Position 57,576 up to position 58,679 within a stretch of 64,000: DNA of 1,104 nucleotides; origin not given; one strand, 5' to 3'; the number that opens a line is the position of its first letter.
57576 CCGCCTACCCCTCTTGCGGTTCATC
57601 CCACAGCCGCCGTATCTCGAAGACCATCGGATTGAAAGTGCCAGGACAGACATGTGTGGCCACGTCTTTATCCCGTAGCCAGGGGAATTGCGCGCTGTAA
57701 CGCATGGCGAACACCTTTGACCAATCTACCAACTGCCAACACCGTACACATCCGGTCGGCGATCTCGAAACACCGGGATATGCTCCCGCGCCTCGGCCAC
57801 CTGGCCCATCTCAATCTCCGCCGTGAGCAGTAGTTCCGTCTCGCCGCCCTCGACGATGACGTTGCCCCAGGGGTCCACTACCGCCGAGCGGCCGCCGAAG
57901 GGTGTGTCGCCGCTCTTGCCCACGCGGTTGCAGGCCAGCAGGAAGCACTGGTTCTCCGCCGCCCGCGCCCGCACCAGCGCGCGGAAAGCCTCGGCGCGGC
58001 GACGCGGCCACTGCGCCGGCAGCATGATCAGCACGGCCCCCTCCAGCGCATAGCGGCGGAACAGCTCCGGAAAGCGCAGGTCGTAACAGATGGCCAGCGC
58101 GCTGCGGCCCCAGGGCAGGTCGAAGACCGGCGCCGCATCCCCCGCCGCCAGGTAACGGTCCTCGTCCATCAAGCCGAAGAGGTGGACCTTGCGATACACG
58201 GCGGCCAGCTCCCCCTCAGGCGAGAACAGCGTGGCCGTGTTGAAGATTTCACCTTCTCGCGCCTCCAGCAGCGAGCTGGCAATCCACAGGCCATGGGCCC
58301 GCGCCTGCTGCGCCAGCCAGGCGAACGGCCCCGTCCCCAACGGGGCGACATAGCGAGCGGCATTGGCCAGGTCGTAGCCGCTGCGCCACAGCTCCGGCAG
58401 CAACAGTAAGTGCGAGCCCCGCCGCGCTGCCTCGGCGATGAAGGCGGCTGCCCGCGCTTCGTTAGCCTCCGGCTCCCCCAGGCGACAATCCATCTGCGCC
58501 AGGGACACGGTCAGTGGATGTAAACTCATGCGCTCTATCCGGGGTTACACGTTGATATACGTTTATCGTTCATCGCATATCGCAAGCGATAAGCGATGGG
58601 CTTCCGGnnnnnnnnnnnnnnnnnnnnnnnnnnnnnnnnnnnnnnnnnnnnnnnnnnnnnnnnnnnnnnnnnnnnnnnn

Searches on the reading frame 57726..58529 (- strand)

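Call 15: search_protein_families(library=pfam, proteins=[window:57726-58529:-], max_evalue=0.001)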
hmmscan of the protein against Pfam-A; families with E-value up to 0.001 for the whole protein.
window:57726-58529:- (267 aa): 1 family
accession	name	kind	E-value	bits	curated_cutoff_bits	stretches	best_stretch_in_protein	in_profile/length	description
PF00795.27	CN_hydrolase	-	1.9e-52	178.6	23.2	1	7-248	1-255/256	Carbon-nitrogen hydrolase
